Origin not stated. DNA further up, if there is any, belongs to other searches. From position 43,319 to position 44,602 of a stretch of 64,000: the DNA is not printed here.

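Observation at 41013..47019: Zn-ribbon ThrC-like, OCD/mu-crystallin-like and DSD1/D-Thr-aldolase-like genes sandwiched between two inverted DAACS symporter paralogues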

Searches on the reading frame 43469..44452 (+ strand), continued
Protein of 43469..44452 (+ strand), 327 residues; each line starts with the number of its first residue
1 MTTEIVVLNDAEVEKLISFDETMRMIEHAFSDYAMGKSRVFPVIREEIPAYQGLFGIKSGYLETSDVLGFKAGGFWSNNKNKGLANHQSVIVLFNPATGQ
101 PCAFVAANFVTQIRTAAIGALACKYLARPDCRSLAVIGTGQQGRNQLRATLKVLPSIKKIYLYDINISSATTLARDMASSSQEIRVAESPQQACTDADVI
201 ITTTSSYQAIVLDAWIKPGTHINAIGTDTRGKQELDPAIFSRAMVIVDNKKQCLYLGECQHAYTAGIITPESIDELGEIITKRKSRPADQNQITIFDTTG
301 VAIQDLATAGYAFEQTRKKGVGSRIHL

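Call 60: search_solved_structures(query=window:43469-44452:+, max_evalue=1e-50, show_alignments=4)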
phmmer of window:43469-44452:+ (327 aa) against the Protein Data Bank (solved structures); distinct sequences matched with E-value up to 1e-50: 4.
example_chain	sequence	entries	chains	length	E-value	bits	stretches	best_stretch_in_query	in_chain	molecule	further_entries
6rqa_A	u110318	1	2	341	7.9e-66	225.3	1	6-325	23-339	iminosuccinate reductase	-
1vll_A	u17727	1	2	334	7.5e-55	189.2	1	4-325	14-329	alanine dehydrogenase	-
1omo_A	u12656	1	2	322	7.9e-55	189.1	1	4-325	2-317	alanine dehydrogenase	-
6t3e_A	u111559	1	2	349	2.6e-52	180.9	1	5-327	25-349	DELTA1-pyrroline-2-carboxylate reductase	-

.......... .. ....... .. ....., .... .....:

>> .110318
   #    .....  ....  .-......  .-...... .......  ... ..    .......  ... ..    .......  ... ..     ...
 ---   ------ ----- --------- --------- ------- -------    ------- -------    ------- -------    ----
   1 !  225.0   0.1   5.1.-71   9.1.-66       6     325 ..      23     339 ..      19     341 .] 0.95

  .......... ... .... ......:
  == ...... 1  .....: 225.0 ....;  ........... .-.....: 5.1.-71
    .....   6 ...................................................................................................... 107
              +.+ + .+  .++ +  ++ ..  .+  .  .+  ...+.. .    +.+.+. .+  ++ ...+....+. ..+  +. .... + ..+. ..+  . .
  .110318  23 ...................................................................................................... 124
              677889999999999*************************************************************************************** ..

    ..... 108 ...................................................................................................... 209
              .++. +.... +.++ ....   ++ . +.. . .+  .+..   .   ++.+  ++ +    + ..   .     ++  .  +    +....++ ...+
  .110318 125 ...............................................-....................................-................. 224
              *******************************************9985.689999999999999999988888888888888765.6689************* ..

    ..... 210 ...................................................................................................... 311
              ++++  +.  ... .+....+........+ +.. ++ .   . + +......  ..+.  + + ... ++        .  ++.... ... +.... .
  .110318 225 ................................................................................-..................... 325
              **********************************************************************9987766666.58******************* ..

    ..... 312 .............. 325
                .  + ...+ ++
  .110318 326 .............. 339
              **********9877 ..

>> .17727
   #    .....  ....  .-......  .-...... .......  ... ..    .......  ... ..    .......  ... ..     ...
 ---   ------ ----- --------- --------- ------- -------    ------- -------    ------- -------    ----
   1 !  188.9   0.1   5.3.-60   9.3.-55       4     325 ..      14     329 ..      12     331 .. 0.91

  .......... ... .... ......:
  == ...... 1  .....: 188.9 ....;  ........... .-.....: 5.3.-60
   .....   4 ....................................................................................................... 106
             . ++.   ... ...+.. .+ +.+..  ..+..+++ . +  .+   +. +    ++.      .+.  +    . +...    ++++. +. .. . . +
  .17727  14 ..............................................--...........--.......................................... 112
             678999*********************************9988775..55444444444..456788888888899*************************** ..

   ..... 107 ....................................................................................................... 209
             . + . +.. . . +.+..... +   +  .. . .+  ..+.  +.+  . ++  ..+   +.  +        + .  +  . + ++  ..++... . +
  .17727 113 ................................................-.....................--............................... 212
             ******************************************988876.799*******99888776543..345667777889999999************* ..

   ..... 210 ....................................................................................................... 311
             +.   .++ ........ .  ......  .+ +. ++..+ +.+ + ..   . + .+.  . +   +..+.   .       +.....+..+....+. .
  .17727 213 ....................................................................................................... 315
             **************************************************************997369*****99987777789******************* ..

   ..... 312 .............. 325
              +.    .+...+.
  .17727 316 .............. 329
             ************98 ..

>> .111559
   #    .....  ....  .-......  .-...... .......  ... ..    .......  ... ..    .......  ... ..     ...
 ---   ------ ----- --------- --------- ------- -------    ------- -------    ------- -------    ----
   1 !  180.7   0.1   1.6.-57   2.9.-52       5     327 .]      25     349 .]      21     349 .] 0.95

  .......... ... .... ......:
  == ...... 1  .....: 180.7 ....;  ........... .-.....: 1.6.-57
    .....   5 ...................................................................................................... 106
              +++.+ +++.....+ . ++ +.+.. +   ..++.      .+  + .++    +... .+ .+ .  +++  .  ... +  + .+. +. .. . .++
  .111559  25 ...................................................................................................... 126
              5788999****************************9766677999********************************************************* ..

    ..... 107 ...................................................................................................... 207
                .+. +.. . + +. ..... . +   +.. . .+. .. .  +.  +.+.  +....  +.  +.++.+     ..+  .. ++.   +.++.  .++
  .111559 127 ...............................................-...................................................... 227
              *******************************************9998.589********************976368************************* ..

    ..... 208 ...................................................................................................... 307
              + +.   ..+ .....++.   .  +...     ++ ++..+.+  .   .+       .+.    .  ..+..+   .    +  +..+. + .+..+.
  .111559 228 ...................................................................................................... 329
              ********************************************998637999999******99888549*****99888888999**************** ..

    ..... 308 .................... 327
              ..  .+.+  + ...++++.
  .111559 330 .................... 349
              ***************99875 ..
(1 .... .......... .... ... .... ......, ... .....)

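Call 64: search_dna_similar(query=window:43469-44452:+, collection=plasmids, mode=protein, max_evalue=1e-50, max_rows=30)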
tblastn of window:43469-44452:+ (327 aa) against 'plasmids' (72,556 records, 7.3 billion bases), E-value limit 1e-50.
Records with a match: 209; places in all: 213; records where one place covers at least 80% of the query: 209.
Best place of each record, by identity: <60% 209.
By first word of the organism name: Pseudosulfitobacter 44; Sinorhizobium 40; Rhizobium 38; Leisingera 17; Paracoccus 12; Burkholderia 8; Azospirillum 7; Cupriavidus 5; Agrobacterium 4; Methylobacterium 4; and 20 more.
By predicted mobility (MOB-suite, as given by PLSDB): non-mobilizable 135; conjugative 60; mobilizable 14.
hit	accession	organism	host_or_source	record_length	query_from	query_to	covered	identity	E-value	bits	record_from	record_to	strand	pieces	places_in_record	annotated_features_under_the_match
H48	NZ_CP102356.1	Paracoccus sp. SMMA_5_TC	pure culture,Lotus pond, a sulfur-borax ...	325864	5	327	99%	38.9%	3e-60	215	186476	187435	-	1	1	iminosuccinate reductase BhcD | 3-hydroxy-D-aspartate aldolase BhcC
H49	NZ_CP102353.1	Paracoccus sp. SMMA_5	pure culture,Lotus pond, a sulfur-borax ...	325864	5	327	99%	38.9%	3e-60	215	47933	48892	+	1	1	iminosuccinate reductase BhcD | 3-hydroxy-D-aspartate aldolase BhcC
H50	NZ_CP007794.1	Azospirillum argentinense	Triticum aestivum L.,Root,wheat ...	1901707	2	306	93%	41.0%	3e-64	226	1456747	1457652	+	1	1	record has no annotation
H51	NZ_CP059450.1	Azospirillum brasilense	Prokaryotes,soil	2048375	2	306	93%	41.0%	3e-64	226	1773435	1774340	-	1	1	none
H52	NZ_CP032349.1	Azospirillum brasilense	soil sample,Agricultural field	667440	4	306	93%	41.3%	3e-63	223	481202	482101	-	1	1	ornithine cyclodeaminase family protein | alpha/beta hydrolase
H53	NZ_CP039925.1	Agrobacterium tumefaciens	-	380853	5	321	97%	39.4%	1e-65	231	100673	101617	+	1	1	bhcD: iminosuccinate reductase BhcD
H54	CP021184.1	Rhizorhabdus wittichii DC-6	activated sludge of a wastewater ...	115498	5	321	97%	39.4%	5e-61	217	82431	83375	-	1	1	ornithine cyclodeaminase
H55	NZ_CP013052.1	Sinorhizobium americanum CCGM7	Phaseolus vulgaris,root nodules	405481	5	320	97%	39.5%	2e-67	236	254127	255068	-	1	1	bhcD: iminosuccinate reductase BhcD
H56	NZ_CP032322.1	Azospirillum argentinense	soil sample,Agricultural field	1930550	2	306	93%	40.7%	4e-64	226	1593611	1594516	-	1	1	record has no annotation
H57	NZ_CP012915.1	Azospirillum brasilense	Digitaria eriantha,microbe,root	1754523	2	306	93%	40.7%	6e-63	223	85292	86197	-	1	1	none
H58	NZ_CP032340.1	Azospirillum brasilense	soil sample,Agricultural field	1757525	2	306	93%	40.7%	6e-63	223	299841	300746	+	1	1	none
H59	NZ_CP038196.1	Paracoccus versutus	single cell,soil adjacent to the roots ...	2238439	5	327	99%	38.4%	3e-65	229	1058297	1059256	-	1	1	none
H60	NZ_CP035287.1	Paracoccus versutus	whole organism,soil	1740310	5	327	99%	38.4%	6e-65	228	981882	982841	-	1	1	none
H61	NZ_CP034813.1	Paracoccus sp. Arc7-R13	-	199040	3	321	98%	38.9%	3e-64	226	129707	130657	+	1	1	iminosuccinate reductase BhcD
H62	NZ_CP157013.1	Paracoccus marcusii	Halophytes,cell culture,Suaeda maritima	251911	3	321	98%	38.9%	2e-63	224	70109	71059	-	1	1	bhcD: iminosuccinate reductase BhcD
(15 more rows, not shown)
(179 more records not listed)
